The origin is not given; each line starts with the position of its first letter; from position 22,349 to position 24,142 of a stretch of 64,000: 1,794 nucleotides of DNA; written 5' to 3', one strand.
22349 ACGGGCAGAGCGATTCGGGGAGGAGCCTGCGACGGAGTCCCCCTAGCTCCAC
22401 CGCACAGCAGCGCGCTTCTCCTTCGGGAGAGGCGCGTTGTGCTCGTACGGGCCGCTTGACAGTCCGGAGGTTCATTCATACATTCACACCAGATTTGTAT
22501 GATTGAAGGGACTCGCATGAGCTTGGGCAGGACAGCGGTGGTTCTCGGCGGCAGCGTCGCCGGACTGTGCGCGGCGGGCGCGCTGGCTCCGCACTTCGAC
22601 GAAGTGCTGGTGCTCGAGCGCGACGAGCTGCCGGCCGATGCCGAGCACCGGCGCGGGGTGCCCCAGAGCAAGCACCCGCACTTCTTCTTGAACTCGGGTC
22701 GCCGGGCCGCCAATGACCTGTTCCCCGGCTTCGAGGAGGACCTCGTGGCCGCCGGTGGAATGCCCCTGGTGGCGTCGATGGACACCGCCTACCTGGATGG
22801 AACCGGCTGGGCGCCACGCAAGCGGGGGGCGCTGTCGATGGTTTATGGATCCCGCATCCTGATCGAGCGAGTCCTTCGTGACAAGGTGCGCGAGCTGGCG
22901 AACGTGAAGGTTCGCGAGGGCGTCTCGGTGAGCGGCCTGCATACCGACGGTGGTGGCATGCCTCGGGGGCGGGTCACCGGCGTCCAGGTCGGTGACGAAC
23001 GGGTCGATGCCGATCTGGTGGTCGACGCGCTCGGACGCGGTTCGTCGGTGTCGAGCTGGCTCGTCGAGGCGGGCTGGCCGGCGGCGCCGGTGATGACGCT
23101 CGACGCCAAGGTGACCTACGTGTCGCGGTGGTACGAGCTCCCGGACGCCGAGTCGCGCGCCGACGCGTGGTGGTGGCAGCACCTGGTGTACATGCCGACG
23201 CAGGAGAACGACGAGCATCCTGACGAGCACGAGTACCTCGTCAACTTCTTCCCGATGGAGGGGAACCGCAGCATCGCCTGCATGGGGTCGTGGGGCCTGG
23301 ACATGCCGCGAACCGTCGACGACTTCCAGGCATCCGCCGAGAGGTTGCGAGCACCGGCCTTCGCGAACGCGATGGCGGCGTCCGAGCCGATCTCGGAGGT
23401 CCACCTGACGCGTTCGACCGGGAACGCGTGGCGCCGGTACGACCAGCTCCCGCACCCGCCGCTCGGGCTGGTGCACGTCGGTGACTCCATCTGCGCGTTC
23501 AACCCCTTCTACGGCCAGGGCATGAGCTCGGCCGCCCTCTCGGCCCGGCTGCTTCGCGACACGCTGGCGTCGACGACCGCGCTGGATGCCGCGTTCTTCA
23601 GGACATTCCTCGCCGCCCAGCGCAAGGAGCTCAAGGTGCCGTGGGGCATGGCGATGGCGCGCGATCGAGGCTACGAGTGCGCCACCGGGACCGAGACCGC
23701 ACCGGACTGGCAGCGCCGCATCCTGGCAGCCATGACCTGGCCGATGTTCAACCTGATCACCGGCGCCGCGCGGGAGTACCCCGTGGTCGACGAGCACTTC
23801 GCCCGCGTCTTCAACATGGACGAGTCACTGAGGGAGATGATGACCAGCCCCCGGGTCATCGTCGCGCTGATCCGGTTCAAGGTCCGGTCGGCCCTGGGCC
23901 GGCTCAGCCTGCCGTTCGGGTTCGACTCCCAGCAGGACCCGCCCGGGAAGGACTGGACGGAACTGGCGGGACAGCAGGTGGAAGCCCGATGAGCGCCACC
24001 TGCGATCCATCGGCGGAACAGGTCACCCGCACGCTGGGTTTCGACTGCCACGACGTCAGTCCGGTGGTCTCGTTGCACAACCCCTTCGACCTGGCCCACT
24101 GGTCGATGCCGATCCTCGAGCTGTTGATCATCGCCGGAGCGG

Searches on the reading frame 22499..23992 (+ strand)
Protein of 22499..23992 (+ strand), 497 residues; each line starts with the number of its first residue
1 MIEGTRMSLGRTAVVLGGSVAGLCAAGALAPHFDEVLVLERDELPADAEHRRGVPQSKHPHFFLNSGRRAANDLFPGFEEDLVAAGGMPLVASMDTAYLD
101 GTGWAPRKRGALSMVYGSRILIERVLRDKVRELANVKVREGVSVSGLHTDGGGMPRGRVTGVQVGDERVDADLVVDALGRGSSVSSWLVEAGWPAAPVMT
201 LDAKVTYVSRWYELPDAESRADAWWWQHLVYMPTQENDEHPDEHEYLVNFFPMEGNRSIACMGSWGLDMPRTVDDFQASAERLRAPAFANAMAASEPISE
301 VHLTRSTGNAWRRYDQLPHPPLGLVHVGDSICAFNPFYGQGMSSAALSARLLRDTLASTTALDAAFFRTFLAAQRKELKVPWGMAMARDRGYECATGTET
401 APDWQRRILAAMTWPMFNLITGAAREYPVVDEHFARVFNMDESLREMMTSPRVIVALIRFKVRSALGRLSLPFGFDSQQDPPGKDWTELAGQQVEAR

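Call 57: search_protein_families(library=pfam, proteins=[window:22499-23992:+], max_evalue=0.001)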
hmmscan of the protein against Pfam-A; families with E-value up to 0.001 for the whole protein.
window:22499-23992:+ (497 aa): 3 families
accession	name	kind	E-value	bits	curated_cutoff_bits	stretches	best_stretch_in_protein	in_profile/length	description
PF01266.30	DAO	-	1.5e-05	25.1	27.9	0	134-354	162-352/353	FAD dependent oxidoreductase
PF01494.25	FAD_binding_3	-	0.00021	21.1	22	0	122-358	102-320/349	FAD binding domain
PF04820.20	Trp_halogenase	-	0.0006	19.2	21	0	123-193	161-226/458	Tryptophan halogenase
